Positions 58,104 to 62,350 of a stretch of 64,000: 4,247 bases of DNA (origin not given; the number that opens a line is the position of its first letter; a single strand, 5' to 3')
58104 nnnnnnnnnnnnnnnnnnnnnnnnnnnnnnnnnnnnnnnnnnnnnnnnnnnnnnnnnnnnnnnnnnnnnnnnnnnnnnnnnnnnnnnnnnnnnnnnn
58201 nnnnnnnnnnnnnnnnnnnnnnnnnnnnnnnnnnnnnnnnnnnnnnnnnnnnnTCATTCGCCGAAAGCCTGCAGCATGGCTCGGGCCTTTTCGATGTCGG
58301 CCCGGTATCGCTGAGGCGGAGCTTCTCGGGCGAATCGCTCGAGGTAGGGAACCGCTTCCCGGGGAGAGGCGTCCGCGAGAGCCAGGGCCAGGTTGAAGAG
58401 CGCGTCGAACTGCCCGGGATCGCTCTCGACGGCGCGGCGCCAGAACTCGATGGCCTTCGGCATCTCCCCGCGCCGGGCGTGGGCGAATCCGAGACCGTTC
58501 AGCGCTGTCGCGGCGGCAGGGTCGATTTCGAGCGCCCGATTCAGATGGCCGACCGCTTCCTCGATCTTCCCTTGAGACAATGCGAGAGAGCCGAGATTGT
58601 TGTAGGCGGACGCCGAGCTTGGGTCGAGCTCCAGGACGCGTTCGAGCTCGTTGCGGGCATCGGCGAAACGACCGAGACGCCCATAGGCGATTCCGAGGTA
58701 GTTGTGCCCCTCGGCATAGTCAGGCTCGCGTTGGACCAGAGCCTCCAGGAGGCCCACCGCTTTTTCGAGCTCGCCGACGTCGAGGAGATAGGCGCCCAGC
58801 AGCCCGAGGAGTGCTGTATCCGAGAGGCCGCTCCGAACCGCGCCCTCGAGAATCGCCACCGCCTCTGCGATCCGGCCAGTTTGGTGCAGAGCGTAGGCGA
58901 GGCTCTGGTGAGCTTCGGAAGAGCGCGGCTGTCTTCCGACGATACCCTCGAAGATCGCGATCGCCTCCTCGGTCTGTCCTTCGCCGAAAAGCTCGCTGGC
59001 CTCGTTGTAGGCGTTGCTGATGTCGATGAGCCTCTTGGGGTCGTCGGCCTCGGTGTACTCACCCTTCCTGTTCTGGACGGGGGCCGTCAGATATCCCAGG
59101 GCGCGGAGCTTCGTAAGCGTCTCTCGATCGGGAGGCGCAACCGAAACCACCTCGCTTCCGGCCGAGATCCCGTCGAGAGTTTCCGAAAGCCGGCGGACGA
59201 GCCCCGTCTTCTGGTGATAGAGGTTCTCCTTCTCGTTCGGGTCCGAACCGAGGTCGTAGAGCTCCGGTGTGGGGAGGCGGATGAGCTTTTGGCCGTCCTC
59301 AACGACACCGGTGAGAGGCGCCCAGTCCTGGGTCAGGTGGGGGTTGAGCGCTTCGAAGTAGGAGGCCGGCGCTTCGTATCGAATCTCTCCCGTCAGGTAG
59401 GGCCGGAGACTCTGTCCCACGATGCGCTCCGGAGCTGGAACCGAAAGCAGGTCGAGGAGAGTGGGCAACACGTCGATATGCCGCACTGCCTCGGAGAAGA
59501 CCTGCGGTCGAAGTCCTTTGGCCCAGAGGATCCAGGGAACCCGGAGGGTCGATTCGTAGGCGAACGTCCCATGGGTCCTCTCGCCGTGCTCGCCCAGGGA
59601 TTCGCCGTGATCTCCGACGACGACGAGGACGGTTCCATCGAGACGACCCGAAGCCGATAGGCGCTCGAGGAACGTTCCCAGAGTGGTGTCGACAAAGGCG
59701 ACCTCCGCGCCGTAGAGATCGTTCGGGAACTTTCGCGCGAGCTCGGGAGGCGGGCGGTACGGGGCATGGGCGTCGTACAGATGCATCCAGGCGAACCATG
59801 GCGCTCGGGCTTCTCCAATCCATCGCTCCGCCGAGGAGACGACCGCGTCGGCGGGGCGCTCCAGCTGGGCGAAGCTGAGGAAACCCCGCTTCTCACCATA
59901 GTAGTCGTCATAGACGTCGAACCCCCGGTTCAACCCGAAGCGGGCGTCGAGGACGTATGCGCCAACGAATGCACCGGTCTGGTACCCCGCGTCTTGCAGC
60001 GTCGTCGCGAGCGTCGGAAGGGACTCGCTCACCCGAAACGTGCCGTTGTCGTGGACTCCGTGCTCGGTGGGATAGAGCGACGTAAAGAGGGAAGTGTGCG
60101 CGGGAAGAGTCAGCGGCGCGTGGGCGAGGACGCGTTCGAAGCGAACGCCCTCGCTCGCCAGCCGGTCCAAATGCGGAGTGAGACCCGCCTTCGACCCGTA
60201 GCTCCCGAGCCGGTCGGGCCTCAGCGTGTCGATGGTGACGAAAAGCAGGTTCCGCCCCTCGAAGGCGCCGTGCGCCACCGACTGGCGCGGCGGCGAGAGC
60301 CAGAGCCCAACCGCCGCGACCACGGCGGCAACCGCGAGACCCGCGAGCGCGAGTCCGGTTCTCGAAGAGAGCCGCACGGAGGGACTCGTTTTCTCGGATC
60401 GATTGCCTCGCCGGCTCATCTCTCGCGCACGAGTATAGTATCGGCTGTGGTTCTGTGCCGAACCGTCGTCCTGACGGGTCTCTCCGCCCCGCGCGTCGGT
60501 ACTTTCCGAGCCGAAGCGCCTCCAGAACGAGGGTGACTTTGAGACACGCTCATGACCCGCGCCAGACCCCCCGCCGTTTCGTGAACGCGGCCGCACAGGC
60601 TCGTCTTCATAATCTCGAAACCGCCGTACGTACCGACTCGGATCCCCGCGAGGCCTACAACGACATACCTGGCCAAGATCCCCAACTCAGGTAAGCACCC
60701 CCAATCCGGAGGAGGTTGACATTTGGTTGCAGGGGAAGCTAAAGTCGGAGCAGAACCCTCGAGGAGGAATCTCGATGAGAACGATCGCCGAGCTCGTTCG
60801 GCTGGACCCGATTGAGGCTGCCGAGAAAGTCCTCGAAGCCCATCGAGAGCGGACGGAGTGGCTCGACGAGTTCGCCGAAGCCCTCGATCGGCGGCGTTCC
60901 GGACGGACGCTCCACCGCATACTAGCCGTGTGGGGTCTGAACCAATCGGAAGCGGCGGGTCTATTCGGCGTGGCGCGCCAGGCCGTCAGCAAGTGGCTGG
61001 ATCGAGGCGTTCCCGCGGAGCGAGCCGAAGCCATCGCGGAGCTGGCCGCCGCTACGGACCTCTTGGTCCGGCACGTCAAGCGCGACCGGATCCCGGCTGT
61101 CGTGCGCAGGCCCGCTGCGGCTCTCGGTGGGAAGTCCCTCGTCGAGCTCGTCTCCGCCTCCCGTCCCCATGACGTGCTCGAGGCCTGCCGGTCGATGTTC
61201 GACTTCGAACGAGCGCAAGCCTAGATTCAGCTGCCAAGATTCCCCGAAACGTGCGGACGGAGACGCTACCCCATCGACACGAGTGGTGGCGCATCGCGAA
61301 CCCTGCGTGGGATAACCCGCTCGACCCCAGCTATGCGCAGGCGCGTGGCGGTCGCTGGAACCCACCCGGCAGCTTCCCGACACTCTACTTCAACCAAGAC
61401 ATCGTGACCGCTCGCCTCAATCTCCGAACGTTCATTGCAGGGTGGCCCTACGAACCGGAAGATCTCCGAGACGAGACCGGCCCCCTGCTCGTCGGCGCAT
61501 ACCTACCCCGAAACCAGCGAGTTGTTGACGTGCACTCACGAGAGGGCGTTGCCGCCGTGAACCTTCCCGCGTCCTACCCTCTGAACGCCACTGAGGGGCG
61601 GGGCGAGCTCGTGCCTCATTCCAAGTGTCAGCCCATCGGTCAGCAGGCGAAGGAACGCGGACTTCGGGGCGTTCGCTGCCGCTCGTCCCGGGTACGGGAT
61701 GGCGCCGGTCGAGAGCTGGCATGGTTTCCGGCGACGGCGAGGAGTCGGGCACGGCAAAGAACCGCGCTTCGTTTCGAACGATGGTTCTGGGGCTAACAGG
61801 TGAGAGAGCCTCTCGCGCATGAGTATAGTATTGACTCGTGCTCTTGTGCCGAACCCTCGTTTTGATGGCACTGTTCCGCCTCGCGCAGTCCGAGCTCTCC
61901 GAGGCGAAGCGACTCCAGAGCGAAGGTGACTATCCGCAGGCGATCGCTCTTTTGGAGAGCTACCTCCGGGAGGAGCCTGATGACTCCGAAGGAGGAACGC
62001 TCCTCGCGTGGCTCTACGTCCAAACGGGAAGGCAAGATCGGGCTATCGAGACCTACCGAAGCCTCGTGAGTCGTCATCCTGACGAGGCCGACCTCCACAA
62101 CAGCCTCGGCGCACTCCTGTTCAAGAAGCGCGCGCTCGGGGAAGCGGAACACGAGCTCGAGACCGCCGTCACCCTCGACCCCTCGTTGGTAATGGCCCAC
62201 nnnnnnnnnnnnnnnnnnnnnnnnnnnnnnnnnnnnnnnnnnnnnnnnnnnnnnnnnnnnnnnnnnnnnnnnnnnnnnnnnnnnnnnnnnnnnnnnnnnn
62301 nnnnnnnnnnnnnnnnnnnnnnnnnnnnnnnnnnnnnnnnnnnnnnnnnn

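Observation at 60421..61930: RES-Xre toxin-antitoxin cassette flanked by about 120-bp direct repeats that duplicate a neighbour's promoter and 5' end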

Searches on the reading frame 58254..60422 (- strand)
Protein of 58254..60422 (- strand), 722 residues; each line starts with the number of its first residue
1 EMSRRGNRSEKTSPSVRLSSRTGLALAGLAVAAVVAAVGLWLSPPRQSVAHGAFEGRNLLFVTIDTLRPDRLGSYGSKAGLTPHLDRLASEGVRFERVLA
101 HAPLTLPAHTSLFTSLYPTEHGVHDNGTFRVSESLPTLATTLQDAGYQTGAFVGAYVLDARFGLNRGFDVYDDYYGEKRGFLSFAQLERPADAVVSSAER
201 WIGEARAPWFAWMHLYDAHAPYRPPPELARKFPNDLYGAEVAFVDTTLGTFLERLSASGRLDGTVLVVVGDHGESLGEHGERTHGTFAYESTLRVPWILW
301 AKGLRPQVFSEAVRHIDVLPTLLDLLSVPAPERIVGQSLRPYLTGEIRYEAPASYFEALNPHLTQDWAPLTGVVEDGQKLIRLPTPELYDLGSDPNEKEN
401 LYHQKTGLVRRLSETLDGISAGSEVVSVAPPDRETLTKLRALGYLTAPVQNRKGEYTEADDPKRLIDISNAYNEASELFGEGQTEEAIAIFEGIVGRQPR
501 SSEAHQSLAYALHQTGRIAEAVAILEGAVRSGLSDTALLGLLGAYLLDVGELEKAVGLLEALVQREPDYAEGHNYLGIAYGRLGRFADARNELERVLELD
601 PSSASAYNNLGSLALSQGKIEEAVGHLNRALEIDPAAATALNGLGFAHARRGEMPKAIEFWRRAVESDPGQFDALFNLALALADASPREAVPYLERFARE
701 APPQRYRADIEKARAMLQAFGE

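Call 5: search_protein_families(library=pfam, proteins=[window:58254-60422:-], max_evalue=0.01)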
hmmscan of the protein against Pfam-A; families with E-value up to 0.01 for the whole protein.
window:58254-60422:- (722 aa): 28 families (the best 25 are shown)
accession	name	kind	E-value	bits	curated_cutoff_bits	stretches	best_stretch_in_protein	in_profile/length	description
PF00884.28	Sulfatase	-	1.4e-42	146.5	25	1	57-327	1-300/301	Sulfatase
PF13432.12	TPR_16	-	1.2e-27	96.4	32.7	4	576-638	3-65/65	Tetratricopeptide repeat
PF13414.12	TPR_11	-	2.8e-27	94.6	26.8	4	616-652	6-42/42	TPR repeat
PF14559.12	TPR_19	-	1.9e-26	92.6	25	3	478-542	1-65/68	Tetratricopeptide repeat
PF07719.23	TPR_2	-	3.3e-26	89.6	27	3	570-602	1-33/34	Tetratricopeptide repeat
PF00515.34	TPR_1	-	5.5e-24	83.4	27.8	3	604-635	1-32/34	Tetratricopeptide repeat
PF13431.12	TPR_17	-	6.1e-24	82.7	24.4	1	593-624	2-33/34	Tetratricopeptide repeat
PF13428.12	TPR_14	-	1.4e-23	81.4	23.5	3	573-612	4-43/44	Tetratricopeptide repeat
PF13181.12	TPR_8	-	3.8e-20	70.7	25.7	1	604-636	1-33/34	Tetratricopeptide repeat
PF13424.12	TPR_12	-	8.8e-19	67.9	30.1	3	571-635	4-76/77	Tetratricopeptide repeat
PF01663.27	Phosphodiest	-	3.5e-16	60.2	23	1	59-129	1-68/342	Type I phosphodiesterase / nucleotide pyrophosphatase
PF13174.12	TPR_6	-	1.1e-14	54.3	26.3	0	575-603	5-33/33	Tetratricopeptide repeat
PF16347.10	SGSH_C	-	1e-13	52.2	29.3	1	285-414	8-146/154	N-sulphoglucosamine sulphohydrolase, C-terminal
PF13374.12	TPR_10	-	2.9e-13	49.8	27.5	1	604-633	2-31/42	Tetratricopeptide repeat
PF13371.12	TPR_9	-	9e-12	45.3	35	3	594-640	19-65/73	Tetratricopeptide repeat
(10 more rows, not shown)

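Call 12: search_protein_families(library=ncbifam, proteins=[window:58254-60419:-], max_evalue=0.01)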
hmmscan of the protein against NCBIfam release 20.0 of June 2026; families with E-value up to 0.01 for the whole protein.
window:58254-60419:- (721 aa): 49 families (the best 25 are shown)
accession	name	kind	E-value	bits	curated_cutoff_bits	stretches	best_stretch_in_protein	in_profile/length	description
NF010322.0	PRK13759.1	equivalog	1.4e-38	132.7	481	2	235-405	269-441/486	arylsulfatase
TIGR03417.1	chol_sulfatase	equivalog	1.1e-37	130.1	433.45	2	236-403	255-422/500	choline-sulfatase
NF040959.1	MamA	equivalog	9.2e-27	93.8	200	2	473-633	43-203/204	magnetosome protein MamA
TIGR02917.1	PEP_TPR_lipo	equivalog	2.2e-25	88.7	312.2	2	479-606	511-638/899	XrtA/PEP-CTERM system TPR-repeat protein PrsT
NF045661.1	HdlasePehA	equivalog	5.8e-24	84.6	900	2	240-346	288-396/506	phosphoric/sulfuric ester hydrolase PehA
TIGR02521.1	type_IV_pilW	equivalog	5.5e-21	75.2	154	2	542-703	38-202/234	type IV pilus biogenesis/stability protein PilW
NF052415.1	T3SS_chap_SctY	equivalog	1.6e-18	67.2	70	2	535-602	6-73/106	type III secretion apparatus assembly chaperone SctY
NF052527.1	Mn_arylsulf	exception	3.1e-18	66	850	2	239-404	270-435/479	manganese-dependent arylsulfatase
NF033762.1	social_mot_Tgl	equivalog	2.6e-15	56.4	225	1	547-696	43-196/252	social motility TPR repeat lipoprotein Tgl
NF033920.0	C39_PA2778_fam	equivalog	2e-13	50.3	150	1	545-633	166-254/255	PA2778 family cysteine peptidase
NF038075.1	fam_STM4013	hypoth_equivalog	3.1e-12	46.5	250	1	56-296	8-256/261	STM4013/SEN3800 family hydrolase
TIGR03939.1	PGA_TPR_OMP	equivalog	3.5e-12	45.4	366.65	1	577-704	27-154/800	poly-beta-1,6 N-acetyl-D-glucosamine export porin PgaA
NF038282.1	LapC_YejM_PbgA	exception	6e-12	44.7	825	1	54-326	257-502/584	LPS biosynthesis-modulating metalloenzyme YejM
NF008520.0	PRK11447.1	equivalog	1.5e-11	42.9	858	1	542-699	276-447/1157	cellulose synthase complex outer membrane protein BcsC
TIGR04510.1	mod_pep_cyc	subfamily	5.7e-11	41.7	400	1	465-693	396-622/814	putative peptide modification system cyclase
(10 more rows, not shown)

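Call 20: find_related_loci(query=window:58254-60419:-, collection=genome_contigs, flank=5000)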
Query window:58254-60419:- (721 aa) in genome_contigs; peptide patterns used: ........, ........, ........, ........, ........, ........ (x = any residue, [..] = any of these).
95 stretches matched a pattern; 18 encode a relative of the query (tblastn E <= 1e-3); 18 distinct loci.
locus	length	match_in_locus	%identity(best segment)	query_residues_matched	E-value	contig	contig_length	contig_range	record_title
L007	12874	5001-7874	79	44-716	0e+0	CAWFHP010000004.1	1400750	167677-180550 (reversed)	MAG: uncultured Acidobacteriota bacterium isolate MFD05684.bin.1.164 genome assembly, contig: contig_19229, whole genome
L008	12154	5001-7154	74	1-717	0e+0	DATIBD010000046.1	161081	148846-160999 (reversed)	MAG TPA_asm: Vicinamibacteria bacterium isolate SMAG_U16281 k141_821301, whole genome shotgun sequence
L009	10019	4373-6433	59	28-719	0e+0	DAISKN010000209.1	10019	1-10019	MAG TPA_asm: Acidobacteriota bacterium isolate CTOTU25575 NODE_3427_length_10019_cov_4.531915, whole genome shotgun sequ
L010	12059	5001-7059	44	48-719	1e-125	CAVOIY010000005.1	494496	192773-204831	MAG: uncultured Acidobacteriota bacterium isolate MFD10113.bin.2.70 genome assembly, contig: contig_455, whole genome sh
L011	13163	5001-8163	55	10-716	0e+0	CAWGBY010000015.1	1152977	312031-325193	MAG: uncultured Acidobacteriota bacterium isolate MFD06229.bin.2.215 genome assembly, contig: contig_25320, whole genome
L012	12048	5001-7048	63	30-717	0e+0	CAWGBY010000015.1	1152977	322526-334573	MAG: uncultured Acidobacteriota bacterium isolate MFD06229.bin.2.215 genome assembly, contig: contig_25320, whole genome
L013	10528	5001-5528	32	243-400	5e-13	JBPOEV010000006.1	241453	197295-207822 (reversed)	MAG: Alphaproteobacteria bacterium isolate MAG_63 MAG_63_6, whole genome shotgun sequence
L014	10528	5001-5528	32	243-400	2e-12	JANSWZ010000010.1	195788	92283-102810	MAG: Alphaproteobacteria bacterium isolate bin.12 k141_839284_length_195788_cov_75.0051, whole genome shotgun sequence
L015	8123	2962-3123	41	545-598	2e-6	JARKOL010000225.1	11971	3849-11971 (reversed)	MAG: Myxococcota bacterium isolate D137_maxbin.042_sub k141_14177, whole genome shotgun sequence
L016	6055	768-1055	30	517-598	3e-6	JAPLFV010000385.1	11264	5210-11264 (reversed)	MAG: Proteobacteria bacterium isolate LacPavin_0818_WC50_MAG_42_9 LacPavin_0818_WC50_scaffold_988665, whole genome shotg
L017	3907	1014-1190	37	524-588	5e-6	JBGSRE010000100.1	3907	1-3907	MAG: Oligoflexus sp. isolate JTS-AC350 k141_13569, whole genome shotgun sequence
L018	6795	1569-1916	33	510-670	1e-5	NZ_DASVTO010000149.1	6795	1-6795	MAG: Sphingomonas sp. isolate SMAG_U3293 k141_209630, whole genome shotgun sequence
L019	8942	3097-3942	23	356-652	8e-5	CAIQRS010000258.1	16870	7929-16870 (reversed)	MAG: uncultured Anaeromyxobacter sp. isolate Ja2-D4_bin-1268 genome assembly, contig: bin-1268:258/285, whole genome sho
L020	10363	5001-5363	33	541-643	8e-5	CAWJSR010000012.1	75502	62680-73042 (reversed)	MAG: uncultured delta proteobacterium isolate MFD00905.bin.2.49 genome assembly, contig: contig_30384, whole genome shot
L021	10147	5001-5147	46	550-598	1e-4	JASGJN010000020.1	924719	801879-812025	MAG: Anaeromyxobacter sp. isolate 5N478 JMF-2111-06-0005.ont.bin.478_19, whole genome shotgun sequence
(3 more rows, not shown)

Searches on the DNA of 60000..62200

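Call 64: search_rna_families(source=window, start=60000, end=62200, threshold=evalue, max_evalue=1)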
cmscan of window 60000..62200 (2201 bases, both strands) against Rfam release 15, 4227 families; matches with E-value up to 1: 1.
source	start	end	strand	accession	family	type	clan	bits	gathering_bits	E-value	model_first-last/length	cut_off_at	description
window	60109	60166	+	RF03852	mir-610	Gene; miRNA;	-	22.1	90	0.14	1-75/75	no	mir-610 microRNA precursor family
